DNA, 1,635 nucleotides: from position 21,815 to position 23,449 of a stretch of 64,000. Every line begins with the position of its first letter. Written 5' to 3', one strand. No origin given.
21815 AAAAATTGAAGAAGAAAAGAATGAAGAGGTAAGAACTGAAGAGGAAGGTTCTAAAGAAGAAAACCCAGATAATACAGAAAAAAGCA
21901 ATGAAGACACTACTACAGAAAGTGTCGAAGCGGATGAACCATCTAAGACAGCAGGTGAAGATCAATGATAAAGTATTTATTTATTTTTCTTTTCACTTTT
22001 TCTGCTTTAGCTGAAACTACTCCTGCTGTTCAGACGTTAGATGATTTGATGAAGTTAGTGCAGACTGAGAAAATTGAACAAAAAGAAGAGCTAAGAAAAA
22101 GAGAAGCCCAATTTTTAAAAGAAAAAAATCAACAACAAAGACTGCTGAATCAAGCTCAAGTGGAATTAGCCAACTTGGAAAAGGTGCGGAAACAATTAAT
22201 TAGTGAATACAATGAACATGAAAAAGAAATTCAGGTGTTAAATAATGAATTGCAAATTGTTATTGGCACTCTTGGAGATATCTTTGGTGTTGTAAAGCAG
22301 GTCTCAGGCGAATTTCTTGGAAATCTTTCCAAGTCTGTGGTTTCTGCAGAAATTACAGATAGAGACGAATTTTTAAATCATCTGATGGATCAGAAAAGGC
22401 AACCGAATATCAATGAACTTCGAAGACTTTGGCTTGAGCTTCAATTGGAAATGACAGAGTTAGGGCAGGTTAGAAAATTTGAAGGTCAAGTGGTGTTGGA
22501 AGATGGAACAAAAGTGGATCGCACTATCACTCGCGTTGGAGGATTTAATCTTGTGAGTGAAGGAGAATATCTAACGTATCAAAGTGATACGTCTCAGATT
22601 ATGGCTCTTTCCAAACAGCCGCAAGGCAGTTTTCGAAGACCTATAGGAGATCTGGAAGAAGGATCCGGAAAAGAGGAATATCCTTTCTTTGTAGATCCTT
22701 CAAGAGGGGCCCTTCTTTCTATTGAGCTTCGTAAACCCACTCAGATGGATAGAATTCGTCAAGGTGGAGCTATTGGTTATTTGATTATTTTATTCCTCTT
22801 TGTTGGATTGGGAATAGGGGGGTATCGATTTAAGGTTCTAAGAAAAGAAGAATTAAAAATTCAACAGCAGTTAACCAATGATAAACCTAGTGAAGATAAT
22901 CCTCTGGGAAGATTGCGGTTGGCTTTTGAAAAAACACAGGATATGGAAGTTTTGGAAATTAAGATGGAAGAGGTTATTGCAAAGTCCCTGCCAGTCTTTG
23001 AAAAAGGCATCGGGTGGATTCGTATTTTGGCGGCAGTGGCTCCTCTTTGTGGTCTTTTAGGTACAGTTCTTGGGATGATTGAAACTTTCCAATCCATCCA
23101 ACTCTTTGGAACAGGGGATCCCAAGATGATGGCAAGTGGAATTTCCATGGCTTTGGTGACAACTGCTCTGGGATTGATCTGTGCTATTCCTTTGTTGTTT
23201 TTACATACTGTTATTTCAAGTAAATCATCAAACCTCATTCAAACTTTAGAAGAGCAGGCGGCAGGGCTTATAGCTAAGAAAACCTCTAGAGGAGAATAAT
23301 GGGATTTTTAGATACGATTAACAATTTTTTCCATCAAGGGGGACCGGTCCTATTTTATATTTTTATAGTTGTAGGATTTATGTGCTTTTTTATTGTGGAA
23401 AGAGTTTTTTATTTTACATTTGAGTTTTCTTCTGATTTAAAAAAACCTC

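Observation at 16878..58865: Six copies of a ~110-nt imperfect-palindrome element (H) with conserved unpaired cores and base-pair-preserving stem changes: candidate new structured RNA or ERIC-like element family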

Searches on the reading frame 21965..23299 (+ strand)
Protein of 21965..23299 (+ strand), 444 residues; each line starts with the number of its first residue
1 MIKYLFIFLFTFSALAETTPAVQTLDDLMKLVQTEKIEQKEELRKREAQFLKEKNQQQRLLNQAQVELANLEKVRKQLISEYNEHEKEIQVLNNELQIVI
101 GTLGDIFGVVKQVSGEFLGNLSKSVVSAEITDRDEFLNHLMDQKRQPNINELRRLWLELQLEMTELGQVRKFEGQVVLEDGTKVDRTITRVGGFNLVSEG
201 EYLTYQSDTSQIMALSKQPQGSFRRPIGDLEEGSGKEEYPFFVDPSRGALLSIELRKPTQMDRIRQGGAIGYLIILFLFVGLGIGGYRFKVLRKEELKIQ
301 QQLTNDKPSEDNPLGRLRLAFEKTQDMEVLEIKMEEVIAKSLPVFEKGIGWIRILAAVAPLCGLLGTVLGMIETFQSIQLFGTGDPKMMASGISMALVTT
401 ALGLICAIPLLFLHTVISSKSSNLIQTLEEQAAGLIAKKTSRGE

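Call 56: find_homologous_proteins(query=window:21965-23299:+, max_evalue=1e-60)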
Query window:21965-23299:+ (444 aa): 5898 proteins with E <= 1e-60 among 8000 candidates; the best 120 are listed.
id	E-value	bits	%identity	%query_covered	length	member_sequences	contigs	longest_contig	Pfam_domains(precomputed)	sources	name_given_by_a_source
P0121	1.1e-272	922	97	100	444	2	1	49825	PF01618.22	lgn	-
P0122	1.6e-255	866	90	100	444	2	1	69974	PF01618.22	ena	-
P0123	1.7e-245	833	86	100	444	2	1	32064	PF01618.22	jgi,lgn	-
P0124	3.8e-243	825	86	100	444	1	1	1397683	PF01618.22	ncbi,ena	-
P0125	1.4e-162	560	61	99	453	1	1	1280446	PF01618.22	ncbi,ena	-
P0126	6.6e-160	551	61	98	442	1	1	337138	PF01618.22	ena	-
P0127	6.9e-160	551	61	100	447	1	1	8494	PF01618.22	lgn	-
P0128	3.2e-158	545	59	98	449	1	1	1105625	PF01618.22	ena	-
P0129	1.1e-156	540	60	99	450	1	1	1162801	PF01618.22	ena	-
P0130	2.4e-153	529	56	99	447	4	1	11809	PF01618.22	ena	-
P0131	1.3e-151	524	58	99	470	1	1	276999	PF11932.14,PF01618.22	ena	-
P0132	1.9e-146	507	56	99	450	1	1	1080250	PF01618.22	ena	-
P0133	3.3e-144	499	57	95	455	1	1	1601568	PF01618.22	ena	-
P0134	5.6e-143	495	56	99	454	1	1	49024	PF01618.22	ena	-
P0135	7.3e-134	465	54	98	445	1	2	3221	PF01618.22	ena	-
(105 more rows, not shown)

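Call 57: find_encoding_contigs(protein=P0121, flank=10000, max_places=1)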
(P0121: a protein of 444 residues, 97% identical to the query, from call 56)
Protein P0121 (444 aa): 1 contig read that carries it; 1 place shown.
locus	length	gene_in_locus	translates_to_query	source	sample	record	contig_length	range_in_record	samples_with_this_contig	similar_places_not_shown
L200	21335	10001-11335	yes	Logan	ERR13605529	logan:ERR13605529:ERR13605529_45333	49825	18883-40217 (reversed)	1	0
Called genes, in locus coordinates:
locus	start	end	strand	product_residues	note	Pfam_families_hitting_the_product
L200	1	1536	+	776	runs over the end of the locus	PF00330:Aconitase, PF00694:Aconitase_C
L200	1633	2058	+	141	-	PF13637:Ank_4 (faint)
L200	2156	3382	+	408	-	PF02646:RmuC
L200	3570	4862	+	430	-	-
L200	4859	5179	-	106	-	PF00462:Glutaredoxin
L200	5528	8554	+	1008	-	PF07715:Plug, PF00593:TonB_dep_Rec_b-barrel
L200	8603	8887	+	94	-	-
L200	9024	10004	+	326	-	PF11932:DUF3450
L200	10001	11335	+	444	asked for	PF01618:MotA_ExbB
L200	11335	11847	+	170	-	PF01618:MotA_ExbB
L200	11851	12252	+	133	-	PF02472:ExbD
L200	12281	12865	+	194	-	PF03544:TonB_C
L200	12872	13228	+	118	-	PF02152:FolB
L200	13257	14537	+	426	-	PF01288:HPPK, PF00809:Pterin_bind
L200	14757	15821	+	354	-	PF13784:Fic_N, PF02661:Fic, PF21248:SoFic-like_C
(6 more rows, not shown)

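Call 58: find_encoding_contigs(protein=P0122, flank=10000, max_places=1)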
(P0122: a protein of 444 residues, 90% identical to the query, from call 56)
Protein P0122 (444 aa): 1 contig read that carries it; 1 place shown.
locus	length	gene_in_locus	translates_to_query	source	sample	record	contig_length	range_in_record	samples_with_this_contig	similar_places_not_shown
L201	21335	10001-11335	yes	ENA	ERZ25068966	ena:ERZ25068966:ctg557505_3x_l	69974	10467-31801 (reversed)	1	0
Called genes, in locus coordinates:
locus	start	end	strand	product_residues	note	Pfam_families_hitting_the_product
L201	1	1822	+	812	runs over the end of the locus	PF02463:SMC_N (faint), PF17755:UvrA_DNA-bind, PF00005:ABC_tran (faint)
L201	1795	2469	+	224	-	-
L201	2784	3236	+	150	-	PF03548:LolA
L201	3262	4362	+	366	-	PF00022:Actin, PF06723:MreB_Mbl, PF00012:HSP70, PF14450:FtsA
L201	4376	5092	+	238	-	PF12710:HAD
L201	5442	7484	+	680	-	PF07715:Plug, PF00593:TonB_dep_Rec_b-barrel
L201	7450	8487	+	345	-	PF00593:TonB_dep_Rec_b-barrel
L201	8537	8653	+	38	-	-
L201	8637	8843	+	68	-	-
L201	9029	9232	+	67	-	PF11932:DUF3450 (weak)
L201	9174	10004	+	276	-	PF11932:DUF3450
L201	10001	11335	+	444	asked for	PF01618:MotA_ExbB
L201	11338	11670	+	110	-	-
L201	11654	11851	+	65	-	PF01618:MotA_ExbB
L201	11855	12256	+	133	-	PF02472:ExbD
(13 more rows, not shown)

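Call 59: find_encoding_contigs(protein=P0124, flank=10000, max_places=1)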
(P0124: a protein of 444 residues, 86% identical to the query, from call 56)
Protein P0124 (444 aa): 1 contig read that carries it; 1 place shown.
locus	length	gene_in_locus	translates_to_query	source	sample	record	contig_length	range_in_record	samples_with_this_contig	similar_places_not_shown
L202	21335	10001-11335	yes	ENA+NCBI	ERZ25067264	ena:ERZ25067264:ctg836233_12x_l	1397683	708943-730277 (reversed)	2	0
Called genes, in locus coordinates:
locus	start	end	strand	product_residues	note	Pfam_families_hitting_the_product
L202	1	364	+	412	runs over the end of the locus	PF02646:RmuC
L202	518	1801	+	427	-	-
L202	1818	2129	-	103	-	PF00462:Glutaredoxin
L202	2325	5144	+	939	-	PF07715:Plug, PF00593:TonB_dep_Rec_b-barrel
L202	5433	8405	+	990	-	PF07715:Plug, PF00593:TonB_dep_Rec_b-barrel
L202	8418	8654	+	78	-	-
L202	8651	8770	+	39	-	-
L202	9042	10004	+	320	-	PF11932:DUF3450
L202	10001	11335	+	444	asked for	PF01618:MotA_ExbB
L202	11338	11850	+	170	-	PF01618:MotA_ExbB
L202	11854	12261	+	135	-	PF02472:ExbD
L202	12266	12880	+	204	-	PF03544:TonB_C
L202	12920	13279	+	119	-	PF02152:FolB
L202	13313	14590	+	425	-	PF01288:HPPK, PF00809:Pterin_bind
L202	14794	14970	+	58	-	PF02416:TatA_B_E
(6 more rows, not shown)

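Call 60: find_encoding_contigs(protein=P0123, flank=10000, max_places=1)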
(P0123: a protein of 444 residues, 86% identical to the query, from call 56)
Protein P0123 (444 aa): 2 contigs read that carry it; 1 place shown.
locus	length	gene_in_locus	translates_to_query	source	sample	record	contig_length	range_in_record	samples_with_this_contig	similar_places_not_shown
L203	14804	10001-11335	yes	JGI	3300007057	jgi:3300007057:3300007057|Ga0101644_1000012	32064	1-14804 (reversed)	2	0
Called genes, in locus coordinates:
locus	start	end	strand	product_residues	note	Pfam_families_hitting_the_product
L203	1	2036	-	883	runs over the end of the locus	PF07517:SecA_DEAD, PF00270:DEAD (weak), PF01043:SecA_PP_bind, PF21090:P-loop_SecA, PF07516:SecA_SW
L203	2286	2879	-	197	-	-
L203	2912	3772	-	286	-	PF13429:TPR_15 (faint), PF13431:TPR_17 (faint), PF14559:TPR_19 (faint), PF23914:TPR_CcmH_CycH (faint), PF00515:TPR_1 (faint), PF07719:TPR_2 (faint), PF13174:TPR_6 (faint), PF13181:TPR_8 (faint), +4 more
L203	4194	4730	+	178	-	PF07879:PHB_acc_N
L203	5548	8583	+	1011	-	PF07715:Plug, PF00593:TonB_dep_Rec_b-barrel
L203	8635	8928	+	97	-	-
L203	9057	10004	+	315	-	PF11932:DUF3450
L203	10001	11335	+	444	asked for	PF01618:MotA_ExbB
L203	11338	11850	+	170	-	PF01618:MotA_ExbB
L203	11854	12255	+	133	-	PF02472:ExbD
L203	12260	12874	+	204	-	PF03544:TonB_C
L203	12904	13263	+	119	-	PF02152:FolB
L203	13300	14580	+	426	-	PF01288:HPPK, PF00809:Pterin_bind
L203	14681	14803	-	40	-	?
